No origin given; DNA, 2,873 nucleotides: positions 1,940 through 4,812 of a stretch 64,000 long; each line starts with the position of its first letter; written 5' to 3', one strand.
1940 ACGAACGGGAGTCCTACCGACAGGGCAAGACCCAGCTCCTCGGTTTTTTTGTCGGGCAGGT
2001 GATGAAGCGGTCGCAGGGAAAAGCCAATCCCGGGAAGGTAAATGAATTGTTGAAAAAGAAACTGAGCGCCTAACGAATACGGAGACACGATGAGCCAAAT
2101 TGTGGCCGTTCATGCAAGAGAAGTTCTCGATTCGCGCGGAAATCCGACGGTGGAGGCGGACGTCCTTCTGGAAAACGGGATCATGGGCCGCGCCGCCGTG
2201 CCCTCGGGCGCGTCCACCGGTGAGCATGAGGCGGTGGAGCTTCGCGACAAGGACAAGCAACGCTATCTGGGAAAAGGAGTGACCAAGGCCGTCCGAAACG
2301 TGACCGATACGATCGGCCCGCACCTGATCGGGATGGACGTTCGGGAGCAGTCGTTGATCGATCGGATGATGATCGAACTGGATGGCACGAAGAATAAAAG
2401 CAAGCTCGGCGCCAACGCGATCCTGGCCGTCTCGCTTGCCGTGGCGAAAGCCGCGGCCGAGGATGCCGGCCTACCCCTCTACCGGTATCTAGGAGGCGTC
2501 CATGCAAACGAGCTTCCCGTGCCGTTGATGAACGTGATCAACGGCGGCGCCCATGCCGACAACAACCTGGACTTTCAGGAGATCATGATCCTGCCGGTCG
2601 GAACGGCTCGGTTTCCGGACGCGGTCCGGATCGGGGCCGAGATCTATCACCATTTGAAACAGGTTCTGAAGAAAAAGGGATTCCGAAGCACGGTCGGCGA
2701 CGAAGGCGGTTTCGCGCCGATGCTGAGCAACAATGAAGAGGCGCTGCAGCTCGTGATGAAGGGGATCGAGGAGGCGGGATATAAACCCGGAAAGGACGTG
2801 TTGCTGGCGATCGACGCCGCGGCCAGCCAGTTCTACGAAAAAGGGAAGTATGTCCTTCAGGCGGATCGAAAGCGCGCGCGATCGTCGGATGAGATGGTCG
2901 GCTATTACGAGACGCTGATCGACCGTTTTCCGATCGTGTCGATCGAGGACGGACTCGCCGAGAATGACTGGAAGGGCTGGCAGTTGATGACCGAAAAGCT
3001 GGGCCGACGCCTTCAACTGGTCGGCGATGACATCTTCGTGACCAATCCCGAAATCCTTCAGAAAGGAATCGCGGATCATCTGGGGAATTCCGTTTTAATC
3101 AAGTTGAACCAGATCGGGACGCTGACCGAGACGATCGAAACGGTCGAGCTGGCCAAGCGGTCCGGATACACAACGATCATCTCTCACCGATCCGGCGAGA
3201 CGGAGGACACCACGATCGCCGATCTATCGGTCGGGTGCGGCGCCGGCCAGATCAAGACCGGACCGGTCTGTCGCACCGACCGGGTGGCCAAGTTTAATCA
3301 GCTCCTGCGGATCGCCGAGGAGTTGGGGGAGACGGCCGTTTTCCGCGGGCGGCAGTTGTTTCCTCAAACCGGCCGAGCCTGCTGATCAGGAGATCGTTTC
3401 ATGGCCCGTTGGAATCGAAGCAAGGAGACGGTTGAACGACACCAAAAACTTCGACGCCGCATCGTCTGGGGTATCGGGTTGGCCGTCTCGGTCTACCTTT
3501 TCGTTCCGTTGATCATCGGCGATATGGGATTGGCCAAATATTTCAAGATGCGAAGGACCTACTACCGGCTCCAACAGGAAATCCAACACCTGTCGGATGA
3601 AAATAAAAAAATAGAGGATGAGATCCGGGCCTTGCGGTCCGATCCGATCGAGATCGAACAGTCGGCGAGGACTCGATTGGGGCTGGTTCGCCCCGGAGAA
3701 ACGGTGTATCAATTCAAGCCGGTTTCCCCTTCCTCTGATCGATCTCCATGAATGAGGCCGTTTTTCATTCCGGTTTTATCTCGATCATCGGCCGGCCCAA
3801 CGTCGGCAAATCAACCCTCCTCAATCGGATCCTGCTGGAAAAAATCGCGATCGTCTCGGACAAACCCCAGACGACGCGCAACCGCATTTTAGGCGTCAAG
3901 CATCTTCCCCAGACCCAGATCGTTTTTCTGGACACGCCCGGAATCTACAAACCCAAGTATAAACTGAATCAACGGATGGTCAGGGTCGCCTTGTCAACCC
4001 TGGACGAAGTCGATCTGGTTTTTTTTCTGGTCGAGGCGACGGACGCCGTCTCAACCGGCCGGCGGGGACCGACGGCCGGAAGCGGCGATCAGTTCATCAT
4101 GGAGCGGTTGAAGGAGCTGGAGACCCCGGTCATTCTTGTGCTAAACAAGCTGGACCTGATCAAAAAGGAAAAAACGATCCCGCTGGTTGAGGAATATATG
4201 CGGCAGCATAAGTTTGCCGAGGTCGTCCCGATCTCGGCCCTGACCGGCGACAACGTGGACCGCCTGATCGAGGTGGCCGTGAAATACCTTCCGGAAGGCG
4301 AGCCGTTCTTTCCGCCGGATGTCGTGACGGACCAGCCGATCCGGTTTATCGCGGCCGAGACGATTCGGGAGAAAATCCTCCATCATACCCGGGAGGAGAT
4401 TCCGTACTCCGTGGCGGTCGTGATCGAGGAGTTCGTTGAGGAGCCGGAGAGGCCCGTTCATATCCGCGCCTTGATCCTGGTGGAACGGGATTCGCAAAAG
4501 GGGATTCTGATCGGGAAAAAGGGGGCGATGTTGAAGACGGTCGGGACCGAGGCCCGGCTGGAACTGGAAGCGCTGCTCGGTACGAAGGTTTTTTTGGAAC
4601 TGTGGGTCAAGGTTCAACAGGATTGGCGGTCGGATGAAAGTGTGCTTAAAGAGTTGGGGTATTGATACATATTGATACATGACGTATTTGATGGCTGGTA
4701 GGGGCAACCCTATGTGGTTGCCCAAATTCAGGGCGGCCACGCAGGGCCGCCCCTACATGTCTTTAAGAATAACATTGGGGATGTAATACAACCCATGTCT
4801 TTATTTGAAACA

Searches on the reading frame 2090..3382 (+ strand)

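Call 74: search_protein_families(library=pfam, proteins=[window:2090-3382:+], max_evalue=0.00001)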
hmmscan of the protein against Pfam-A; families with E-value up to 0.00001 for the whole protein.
window:2090-3382:+ (431 aa): 2 families
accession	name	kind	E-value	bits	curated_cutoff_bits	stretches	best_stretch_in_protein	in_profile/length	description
PF00113.28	Enolase_C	-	5e-124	413.8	21.5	1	141-423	3-292/296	Enolase, C-terminal TIM barrel domain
PF03952.21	Enolase_N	-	3e-63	212.3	35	1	4-134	1-131/131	Enolase, N-terminal domain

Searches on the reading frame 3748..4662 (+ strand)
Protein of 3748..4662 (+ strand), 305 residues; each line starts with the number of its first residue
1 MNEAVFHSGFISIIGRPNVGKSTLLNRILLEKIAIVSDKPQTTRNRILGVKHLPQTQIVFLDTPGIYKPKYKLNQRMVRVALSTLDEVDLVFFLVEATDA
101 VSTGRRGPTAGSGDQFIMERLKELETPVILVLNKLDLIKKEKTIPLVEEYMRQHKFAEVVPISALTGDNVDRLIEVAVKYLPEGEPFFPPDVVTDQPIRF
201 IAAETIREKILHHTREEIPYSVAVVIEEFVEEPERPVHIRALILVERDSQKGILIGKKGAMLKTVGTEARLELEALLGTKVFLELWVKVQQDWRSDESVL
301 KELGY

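Call 74: search_protein_families(library=pfam, proteins=[window:3748-4662:+], max_evalue=0.00001)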
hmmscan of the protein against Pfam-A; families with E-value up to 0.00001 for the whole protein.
window:3748-4662:+ (305 aa): 7 families
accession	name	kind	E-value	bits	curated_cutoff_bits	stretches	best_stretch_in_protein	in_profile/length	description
PF01926.29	MMR_HSR1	-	4e-25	88.6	21.9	1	11-134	2-113/113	50S ribosome-binding GTPase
PF07650.23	KH_2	-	4.9e-21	74.8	22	1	217-294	1-78/78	KH domain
PF02421.24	FeoB_N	-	2.8e-14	53.4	27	1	11-175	3-154/156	Ferrous iron transport protein B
PF00009.33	GTP_EFTU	-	1.8e-11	44.5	26.5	1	11-182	6-187/188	Elongation factor Tu GTP binding domain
PF00350.29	Dynamin_N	-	7.9e-09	36.2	27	0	11-51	1-41/168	Dynamin family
PF03193.22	RsgA_GTPase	-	3.4e-08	33.9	30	0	7-69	105-171/174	RsgA GTPase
PF10662.15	PduV-EutP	-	6.1e-06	26.5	21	0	12-175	5-139/143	Ethanolamine utilisation - propanediol utilisation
